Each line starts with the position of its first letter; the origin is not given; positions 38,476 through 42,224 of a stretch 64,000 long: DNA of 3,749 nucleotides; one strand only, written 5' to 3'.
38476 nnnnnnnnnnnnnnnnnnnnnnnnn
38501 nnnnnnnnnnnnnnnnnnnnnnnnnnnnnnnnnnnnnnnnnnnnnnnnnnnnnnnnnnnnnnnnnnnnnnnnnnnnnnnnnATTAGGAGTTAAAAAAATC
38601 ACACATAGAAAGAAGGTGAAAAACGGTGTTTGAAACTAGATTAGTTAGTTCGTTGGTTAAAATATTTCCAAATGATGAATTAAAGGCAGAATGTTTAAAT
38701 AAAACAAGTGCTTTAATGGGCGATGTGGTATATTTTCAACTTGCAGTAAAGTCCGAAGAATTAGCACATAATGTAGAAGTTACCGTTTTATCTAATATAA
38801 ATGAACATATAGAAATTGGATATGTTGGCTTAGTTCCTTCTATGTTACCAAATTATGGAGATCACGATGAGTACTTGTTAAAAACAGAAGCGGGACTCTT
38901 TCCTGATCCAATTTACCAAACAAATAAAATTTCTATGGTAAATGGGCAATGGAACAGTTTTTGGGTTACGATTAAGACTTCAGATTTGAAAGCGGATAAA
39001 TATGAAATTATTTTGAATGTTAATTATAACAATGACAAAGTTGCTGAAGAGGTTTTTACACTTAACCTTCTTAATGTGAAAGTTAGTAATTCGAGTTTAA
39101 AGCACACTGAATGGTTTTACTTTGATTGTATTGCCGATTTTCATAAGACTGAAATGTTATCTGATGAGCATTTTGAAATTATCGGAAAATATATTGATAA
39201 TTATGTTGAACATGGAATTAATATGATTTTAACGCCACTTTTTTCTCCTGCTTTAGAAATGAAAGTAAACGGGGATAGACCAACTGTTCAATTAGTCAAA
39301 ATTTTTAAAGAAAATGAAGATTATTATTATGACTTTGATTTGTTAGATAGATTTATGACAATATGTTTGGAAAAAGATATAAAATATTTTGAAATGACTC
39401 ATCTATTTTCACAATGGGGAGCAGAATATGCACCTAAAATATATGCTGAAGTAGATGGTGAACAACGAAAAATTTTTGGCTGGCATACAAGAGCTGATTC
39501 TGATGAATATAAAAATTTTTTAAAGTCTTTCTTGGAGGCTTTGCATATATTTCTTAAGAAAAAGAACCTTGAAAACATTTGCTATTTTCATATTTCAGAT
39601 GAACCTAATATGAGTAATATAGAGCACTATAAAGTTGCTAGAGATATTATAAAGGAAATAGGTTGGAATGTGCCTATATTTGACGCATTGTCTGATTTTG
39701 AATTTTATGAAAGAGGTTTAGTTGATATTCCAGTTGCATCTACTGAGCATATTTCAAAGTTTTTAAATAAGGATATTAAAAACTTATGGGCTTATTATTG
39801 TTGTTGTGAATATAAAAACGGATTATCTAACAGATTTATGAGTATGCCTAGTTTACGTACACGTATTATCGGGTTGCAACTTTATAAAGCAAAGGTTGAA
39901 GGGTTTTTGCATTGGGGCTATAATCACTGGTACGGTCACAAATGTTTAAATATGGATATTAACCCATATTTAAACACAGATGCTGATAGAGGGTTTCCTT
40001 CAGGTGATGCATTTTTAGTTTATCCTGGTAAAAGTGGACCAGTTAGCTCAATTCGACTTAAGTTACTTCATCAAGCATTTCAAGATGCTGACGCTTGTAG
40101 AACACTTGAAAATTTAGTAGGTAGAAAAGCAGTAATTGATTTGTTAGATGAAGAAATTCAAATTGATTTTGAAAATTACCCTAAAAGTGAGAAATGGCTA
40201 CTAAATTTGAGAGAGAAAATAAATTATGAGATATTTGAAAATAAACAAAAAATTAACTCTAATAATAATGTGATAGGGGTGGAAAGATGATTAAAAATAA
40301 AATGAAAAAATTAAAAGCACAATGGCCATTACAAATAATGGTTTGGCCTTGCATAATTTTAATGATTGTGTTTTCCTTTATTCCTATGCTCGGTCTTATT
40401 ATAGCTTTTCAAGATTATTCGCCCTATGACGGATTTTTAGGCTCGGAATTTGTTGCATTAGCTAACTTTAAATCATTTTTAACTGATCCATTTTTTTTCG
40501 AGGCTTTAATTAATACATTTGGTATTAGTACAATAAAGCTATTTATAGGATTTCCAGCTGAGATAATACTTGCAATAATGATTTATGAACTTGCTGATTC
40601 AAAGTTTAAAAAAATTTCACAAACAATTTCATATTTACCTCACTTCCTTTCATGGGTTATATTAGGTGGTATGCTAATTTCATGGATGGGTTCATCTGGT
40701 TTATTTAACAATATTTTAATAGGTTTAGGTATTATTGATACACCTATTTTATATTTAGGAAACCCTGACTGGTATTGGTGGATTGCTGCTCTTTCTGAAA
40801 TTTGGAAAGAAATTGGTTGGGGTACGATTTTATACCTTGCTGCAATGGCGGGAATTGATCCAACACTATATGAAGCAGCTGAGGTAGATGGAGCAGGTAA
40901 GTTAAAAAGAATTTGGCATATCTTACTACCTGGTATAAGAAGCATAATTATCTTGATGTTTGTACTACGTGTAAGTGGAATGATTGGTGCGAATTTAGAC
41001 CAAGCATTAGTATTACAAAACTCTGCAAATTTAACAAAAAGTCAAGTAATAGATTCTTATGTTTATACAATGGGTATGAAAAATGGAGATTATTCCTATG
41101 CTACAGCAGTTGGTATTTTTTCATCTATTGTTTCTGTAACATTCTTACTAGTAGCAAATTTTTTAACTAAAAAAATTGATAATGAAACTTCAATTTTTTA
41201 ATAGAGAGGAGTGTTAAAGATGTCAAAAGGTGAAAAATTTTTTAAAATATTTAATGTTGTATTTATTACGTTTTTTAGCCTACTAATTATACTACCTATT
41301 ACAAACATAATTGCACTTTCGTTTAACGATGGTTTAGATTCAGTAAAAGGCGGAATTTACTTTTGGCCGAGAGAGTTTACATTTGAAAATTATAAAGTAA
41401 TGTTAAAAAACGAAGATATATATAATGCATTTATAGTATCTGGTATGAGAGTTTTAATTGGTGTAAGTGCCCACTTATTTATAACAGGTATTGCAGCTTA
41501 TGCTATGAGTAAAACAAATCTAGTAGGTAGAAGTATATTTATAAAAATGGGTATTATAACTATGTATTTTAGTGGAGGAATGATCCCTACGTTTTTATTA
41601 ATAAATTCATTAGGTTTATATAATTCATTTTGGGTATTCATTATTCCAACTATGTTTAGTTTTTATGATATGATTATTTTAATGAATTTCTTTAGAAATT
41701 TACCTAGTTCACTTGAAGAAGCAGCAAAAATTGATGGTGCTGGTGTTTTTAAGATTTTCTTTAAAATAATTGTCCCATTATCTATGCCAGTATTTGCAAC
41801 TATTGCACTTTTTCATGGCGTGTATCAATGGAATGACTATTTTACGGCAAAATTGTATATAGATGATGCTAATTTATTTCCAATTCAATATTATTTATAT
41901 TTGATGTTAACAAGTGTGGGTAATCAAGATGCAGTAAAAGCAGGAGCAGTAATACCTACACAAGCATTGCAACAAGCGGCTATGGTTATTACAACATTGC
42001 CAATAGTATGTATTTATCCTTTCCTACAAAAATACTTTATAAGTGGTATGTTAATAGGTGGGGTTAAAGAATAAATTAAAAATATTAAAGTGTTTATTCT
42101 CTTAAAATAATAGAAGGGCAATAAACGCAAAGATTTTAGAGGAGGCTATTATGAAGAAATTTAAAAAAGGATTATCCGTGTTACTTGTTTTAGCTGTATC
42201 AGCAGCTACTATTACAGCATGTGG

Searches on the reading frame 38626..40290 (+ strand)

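Call 27: search_protein_families(library=pfam, proteins=[window:38626-40290:+], max_evalue=0.000001)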
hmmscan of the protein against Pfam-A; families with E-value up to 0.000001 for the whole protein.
window:38626-40290:+ (554 aa): 1 family
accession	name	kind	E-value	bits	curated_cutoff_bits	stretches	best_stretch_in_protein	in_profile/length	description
PF13320.12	GH123_cat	-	7.7e-101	338.1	23.1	1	163-493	1-323/324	Glycoside hydrolase 123, catalytic domain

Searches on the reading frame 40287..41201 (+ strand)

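Call 27: search_protein_families(library=pfam, proteins=[window:40287-41201:+], max_evalue=0.000001)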
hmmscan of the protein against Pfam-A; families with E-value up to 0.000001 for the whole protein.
window:40287-41201:+ (304 aa): 1 family
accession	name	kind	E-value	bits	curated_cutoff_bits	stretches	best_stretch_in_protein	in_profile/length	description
PF00528.27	BPD_transp_1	-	6.9e-16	58.9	26.4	1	94-297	7-182/184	Binding-protein-dependent transport system inner membrane component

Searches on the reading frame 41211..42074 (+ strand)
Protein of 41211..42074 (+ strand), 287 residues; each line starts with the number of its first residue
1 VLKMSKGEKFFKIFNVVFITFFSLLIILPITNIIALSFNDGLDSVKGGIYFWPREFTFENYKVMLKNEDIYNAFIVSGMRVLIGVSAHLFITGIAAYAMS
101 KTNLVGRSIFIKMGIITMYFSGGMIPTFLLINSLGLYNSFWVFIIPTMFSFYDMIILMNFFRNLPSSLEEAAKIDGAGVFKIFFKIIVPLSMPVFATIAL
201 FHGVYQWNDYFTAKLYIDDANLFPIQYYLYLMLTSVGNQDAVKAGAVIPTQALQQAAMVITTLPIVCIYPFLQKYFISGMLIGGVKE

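Call 27: search_protein_families(library=pfam, proteins=[window:41211-42074:+], max_evalue=0.000001)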
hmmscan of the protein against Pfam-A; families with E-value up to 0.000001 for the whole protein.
window:41211-42074:+ (287 aa): 1 family
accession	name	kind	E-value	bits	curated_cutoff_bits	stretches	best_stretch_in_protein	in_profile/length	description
PF00528.27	BPD_transp_1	-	1.2e-10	41.9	26.4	1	87-279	43-181/184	Binding-protein-dependent transport system inner membrane component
